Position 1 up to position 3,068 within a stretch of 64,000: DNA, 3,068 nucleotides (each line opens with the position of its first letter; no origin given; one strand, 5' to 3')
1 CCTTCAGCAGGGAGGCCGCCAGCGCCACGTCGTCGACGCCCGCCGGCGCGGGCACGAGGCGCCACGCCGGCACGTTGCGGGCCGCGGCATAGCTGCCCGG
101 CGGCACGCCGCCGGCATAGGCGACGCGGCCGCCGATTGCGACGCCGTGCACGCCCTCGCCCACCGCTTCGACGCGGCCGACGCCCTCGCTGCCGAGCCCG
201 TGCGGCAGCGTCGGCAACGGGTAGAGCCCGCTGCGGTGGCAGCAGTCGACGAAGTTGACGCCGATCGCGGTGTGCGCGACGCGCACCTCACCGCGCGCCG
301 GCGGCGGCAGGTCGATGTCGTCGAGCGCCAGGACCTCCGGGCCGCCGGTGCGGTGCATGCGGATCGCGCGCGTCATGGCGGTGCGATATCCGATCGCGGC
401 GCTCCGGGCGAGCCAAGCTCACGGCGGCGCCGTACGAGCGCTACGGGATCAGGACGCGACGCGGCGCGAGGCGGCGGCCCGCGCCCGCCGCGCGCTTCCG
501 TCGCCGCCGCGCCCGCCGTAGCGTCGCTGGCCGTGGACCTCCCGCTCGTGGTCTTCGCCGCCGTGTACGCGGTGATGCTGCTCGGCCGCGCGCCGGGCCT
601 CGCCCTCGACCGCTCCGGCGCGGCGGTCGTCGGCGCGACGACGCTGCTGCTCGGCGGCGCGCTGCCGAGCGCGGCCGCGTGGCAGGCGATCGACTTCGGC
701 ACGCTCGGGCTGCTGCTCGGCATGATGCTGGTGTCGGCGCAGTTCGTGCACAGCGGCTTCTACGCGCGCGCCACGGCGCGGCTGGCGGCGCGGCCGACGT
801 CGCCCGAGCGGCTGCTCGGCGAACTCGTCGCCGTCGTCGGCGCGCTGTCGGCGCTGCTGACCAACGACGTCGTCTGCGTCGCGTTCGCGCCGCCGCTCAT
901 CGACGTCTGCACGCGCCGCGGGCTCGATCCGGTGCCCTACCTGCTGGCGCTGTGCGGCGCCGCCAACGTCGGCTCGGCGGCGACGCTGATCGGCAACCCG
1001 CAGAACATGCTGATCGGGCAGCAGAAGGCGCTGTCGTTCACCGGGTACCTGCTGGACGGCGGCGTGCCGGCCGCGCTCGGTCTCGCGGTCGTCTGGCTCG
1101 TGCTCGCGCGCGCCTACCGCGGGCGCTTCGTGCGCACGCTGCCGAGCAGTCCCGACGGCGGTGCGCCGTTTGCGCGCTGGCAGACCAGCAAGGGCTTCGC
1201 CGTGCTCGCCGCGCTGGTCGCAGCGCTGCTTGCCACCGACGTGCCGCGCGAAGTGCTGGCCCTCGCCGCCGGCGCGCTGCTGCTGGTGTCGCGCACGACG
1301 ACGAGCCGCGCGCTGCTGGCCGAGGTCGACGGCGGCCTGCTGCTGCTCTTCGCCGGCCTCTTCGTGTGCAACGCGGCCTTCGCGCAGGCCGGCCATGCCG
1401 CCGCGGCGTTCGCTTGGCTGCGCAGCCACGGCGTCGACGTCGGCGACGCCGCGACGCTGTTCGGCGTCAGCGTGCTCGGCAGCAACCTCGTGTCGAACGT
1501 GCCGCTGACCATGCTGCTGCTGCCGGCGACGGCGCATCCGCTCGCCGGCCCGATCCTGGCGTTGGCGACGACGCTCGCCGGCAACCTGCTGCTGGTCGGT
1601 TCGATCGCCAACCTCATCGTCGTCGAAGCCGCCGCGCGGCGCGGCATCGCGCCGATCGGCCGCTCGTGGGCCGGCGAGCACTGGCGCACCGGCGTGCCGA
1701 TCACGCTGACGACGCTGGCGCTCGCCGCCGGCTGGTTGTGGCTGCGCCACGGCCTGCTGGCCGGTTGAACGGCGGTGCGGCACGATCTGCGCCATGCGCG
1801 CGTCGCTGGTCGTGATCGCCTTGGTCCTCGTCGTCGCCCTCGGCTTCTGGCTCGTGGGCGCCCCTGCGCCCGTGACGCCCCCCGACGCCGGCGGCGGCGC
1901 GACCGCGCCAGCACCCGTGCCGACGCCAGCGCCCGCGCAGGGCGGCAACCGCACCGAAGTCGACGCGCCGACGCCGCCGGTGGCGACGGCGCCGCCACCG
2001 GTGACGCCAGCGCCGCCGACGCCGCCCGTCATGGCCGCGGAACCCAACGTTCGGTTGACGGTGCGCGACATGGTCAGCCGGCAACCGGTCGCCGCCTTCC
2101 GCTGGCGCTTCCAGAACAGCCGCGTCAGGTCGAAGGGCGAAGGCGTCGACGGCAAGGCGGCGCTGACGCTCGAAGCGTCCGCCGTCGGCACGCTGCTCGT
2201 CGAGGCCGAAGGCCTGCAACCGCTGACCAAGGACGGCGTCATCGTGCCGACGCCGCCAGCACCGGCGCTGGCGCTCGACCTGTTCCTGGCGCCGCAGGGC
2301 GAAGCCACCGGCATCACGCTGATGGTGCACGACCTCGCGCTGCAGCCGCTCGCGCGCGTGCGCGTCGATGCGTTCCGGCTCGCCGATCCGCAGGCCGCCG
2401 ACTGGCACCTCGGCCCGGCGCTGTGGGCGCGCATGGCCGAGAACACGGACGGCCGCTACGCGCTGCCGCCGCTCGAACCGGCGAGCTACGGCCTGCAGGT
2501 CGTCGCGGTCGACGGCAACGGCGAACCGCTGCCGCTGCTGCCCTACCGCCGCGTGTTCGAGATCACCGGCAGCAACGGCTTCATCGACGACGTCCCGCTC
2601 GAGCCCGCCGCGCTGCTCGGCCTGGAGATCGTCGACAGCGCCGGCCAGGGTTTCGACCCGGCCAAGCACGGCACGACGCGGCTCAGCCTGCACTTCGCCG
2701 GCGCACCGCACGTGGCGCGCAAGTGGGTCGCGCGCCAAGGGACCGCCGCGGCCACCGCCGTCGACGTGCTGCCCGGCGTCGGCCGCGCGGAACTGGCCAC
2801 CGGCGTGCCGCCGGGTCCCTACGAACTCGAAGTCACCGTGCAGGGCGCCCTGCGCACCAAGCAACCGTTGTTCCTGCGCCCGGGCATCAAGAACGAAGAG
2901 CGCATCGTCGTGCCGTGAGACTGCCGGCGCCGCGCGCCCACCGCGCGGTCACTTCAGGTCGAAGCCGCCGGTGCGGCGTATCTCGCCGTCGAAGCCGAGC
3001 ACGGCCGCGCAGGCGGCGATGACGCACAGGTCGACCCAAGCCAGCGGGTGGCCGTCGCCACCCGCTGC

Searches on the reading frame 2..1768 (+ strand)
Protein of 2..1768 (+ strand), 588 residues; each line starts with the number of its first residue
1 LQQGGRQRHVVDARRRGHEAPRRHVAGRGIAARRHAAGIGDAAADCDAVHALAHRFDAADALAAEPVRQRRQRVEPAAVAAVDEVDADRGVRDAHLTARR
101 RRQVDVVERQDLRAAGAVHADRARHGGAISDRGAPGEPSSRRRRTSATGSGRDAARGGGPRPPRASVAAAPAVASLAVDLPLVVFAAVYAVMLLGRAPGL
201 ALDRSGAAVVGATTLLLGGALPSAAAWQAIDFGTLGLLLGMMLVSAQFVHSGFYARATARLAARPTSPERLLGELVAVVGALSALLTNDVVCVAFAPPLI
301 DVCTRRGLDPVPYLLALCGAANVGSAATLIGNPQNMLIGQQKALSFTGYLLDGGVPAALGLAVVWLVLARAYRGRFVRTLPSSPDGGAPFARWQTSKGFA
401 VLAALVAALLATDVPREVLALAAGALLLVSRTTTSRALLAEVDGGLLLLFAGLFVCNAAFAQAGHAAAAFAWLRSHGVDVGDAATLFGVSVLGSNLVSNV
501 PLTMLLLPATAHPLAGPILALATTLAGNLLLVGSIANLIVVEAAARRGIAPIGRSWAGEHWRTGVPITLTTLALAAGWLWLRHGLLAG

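Call 50: search_protein_families(library=pfam, proteins=[window:2-1768:+], max_evalue=0.0001)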
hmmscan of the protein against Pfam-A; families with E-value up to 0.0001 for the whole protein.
window:2-1768:+ (588 aa): 1 family
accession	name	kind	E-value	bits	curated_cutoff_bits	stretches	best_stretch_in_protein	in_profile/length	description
PF03600.22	CitMHS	-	6.1e-50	170.7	31.9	1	196-524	8-332/336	Citrate transporter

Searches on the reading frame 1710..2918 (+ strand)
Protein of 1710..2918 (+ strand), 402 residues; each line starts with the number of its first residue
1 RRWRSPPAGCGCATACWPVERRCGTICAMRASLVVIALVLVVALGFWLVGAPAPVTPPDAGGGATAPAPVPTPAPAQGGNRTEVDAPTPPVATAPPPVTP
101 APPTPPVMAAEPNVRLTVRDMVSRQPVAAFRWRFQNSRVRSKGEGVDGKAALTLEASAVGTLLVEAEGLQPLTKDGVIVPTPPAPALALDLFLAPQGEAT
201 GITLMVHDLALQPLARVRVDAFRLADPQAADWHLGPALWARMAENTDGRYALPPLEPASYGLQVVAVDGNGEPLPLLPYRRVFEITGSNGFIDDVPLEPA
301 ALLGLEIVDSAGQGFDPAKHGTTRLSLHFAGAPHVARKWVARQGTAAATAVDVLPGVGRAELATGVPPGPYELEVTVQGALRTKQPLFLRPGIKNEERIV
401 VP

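Call 50: search_protein_families(library=pfam, proteins=[window:1710-2918:+], max_evalue=0.0001)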
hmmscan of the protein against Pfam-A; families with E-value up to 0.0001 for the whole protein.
window:1710-2918:+ (402 aa): 1 family
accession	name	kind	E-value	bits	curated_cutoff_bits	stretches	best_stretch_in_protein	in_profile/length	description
PF13620.12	CarboxypepD_reg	-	3.6e-05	24.5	32.3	0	204-266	4-56/82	Carboxypeptidase regulatory-like domain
